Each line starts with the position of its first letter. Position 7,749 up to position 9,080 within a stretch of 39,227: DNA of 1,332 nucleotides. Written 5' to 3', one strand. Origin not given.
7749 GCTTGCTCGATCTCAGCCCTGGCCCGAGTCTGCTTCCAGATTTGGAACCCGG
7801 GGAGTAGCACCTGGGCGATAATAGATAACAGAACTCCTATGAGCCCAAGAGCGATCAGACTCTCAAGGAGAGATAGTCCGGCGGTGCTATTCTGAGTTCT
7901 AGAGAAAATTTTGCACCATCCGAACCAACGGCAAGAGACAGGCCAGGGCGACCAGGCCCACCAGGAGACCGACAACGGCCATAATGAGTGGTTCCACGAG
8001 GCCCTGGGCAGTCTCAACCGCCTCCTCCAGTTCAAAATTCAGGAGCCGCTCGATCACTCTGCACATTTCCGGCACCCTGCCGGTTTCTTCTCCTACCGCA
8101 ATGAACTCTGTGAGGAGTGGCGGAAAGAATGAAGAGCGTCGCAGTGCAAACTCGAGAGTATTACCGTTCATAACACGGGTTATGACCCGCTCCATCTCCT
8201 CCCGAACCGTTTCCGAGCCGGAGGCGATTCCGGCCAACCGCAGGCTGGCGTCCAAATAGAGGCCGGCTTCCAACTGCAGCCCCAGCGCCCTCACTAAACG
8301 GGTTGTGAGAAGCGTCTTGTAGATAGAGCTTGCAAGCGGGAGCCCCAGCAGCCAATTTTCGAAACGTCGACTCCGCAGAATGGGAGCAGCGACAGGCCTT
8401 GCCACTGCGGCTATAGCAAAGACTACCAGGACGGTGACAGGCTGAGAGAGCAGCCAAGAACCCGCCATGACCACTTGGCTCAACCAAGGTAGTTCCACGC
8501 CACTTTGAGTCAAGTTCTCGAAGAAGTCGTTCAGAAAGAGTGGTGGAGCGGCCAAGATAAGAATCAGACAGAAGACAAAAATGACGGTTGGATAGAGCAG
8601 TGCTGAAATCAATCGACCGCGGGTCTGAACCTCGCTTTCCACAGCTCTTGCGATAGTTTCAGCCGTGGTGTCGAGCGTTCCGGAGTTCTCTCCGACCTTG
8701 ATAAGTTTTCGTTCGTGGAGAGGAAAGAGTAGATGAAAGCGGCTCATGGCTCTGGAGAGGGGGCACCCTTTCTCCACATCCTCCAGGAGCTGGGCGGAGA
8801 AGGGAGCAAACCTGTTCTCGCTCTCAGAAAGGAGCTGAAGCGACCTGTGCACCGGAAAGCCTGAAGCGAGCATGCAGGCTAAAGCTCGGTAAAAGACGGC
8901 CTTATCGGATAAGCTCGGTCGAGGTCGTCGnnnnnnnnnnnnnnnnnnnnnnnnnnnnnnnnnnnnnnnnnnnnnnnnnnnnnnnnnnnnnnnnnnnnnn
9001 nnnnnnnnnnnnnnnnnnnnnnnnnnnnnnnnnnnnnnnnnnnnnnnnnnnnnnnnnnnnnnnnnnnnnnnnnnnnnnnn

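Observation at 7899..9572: GAF domain fused to a GspF/PilC-type secretion platform protein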

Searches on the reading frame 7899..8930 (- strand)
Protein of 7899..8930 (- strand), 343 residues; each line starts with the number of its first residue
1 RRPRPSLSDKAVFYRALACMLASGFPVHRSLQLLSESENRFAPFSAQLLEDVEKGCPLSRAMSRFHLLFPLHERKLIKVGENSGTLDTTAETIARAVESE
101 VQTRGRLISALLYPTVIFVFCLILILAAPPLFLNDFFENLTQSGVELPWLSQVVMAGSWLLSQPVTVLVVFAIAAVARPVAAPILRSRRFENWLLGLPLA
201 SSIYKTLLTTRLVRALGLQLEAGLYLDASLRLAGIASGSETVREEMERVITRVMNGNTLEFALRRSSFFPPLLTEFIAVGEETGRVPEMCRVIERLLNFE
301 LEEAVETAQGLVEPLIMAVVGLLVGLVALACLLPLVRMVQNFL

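Call 57: search_solved_structures(query=window:7899-8930:-, max_evalue=0.001)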
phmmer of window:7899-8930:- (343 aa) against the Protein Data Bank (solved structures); distinct sequences matched with E-value up to 0.001: 5.
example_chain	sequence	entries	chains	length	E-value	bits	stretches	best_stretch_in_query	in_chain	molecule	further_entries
3jc8_Ca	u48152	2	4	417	9.6e-25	90.9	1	9-337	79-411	Type 4 fimbrial assembly protein PilC | PilC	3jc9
2whn_A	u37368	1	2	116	2.1e-12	50.3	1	5-110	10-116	PILUS ASSEMBLY PROTEIN PILC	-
2vma_A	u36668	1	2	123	6.6e-06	29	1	6-110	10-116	GENERAL SECRETION PATHWAY PROTEIN F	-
2vmb_A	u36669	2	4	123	1.4e-05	27.9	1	6-109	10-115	GENERAL SECRETION PATHWAY PROTEIN F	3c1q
5nbg_A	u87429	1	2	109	7.3e-05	25.5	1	6-108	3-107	General secretion pathway protein F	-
